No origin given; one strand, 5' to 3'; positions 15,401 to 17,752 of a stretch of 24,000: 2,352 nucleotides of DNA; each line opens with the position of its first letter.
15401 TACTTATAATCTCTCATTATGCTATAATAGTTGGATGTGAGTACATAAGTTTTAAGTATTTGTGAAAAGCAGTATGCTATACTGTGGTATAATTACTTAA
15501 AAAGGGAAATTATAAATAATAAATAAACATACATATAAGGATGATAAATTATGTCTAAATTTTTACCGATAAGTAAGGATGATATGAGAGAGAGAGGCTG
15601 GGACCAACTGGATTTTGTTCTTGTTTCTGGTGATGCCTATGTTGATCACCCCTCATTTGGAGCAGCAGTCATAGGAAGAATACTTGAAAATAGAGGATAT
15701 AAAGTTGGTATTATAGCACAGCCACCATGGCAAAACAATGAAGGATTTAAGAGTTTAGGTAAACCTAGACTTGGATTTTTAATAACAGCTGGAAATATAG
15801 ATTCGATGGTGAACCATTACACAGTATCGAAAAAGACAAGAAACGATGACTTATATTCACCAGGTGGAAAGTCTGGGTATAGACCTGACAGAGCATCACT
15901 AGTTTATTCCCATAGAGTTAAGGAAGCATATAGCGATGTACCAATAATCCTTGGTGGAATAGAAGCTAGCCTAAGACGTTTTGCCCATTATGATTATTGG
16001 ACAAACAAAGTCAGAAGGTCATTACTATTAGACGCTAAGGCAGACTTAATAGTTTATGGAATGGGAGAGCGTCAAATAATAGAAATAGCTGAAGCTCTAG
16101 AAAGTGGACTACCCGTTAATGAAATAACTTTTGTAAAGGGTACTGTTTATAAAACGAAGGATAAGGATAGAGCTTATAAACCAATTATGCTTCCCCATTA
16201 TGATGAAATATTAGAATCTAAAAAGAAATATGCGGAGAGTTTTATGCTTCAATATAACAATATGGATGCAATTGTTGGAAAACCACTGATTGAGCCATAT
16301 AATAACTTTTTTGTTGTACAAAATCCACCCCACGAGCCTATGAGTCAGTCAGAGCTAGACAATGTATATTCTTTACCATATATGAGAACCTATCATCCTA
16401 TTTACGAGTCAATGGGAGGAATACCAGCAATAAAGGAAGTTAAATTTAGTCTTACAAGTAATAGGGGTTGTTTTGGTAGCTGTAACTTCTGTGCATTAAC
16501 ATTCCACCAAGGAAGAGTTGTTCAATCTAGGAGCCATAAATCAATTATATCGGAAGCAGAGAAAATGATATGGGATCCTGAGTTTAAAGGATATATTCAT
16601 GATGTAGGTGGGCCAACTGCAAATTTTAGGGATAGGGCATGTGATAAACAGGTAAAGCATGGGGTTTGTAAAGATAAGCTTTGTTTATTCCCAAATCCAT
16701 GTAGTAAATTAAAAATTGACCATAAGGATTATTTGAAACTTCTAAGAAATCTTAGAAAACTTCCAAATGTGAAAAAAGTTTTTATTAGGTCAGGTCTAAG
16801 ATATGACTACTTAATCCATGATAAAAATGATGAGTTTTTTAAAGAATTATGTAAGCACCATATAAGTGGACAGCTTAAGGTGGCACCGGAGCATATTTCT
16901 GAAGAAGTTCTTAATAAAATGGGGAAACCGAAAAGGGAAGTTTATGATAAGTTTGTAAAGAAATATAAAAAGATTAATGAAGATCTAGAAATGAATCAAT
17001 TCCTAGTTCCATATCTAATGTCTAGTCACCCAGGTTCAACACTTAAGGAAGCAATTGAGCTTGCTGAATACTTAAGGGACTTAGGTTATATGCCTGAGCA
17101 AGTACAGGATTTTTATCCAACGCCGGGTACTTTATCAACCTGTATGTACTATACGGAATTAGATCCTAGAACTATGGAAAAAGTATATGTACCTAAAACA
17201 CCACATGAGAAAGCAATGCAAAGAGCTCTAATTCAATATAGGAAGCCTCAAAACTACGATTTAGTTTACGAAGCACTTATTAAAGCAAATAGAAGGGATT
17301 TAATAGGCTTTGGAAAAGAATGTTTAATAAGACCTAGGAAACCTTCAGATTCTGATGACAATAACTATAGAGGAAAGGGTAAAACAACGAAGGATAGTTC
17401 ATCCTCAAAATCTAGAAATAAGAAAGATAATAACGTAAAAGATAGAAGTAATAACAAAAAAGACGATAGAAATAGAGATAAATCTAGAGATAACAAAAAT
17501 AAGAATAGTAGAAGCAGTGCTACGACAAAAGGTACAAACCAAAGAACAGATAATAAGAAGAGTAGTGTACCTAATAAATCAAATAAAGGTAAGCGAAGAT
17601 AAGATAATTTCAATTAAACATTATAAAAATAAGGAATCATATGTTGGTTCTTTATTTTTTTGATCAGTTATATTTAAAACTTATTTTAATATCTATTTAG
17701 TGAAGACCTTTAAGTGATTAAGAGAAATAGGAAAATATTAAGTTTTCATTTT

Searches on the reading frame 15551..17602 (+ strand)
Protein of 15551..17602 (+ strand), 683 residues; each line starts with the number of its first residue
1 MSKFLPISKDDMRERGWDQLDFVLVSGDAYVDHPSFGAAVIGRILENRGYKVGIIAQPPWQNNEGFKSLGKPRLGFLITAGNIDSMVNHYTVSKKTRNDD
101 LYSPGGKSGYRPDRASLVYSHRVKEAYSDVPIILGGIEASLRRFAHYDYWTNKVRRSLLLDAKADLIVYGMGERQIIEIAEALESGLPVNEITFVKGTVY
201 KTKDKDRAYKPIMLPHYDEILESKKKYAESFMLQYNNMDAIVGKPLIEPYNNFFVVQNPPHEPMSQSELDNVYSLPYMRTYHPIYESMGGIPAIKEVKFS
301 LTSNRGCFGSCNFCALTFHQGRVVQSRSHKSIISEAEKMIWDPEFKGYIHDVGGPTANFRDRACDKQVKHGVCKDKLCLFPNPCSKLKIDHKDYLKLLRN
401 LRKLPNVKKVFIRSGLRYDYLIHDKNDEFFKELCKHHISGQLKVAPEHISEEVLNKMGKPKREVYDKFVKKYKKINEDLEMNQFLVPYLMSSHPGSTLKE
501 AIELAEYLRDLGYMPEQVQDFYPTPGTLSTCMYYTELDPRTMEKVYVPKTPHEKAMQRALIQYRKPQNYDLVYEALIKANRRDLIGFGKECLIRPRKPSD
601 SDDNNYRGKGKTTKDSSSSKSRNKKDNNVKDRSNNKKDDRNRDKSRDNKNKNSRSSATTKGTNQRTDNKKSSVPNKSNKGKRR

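Call 6: search_protein_families(library=ncbifam, proteins=[window:15551-17602:+], max_evalue=0.00001)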
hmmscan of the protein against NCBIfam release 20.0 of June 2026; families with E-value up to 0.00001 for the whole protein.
window:15551-17602:+ (683 aa): 3 families
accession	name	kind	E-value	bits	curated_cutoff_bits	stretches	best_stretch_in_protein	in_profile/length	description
TIGR03904.1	SAM_YgiQ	equivalog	3.3e-267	887.5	462.35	1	4-562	1-558/558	YgiQ family radical SAM protein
TIGR00089.1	TIGR00089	subfamily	7.6e-07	28.3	251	0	296-340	138-181/429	MiaB/RimO family radical SAM methylthiotransferase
TIGR04014.1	B12_SAM_MJ_0865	equivalog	5.9e-06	25.3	360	0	302-338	164-200/434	methyl-coenzyme M reductase glutamine C-methyltransferase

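Call 7: search_protein_families(library=pfam, proteins=[window:15551-17602:+], max_evalue=0.00001)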
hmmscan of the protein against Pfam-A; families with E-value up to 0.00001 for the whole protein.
window:15551-17602:+ (683 aa): 3 families
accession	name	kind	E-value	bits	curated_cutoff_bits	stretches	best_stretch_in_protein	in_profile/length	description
PF08497.15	Radical_SAM_N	-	7.8e-138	459.2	25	1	4-300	1-301/301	Radical SAM N-terminal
PF11842.13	DUF3362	-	1.1e-33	117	27.6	1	516-652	1-141/151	Domain of unknown function (DUF3362)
PF04055.27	Radical_SAM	-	1.2e-08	35.7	29.5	1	304-507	4-165/166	Radical SAM superfamily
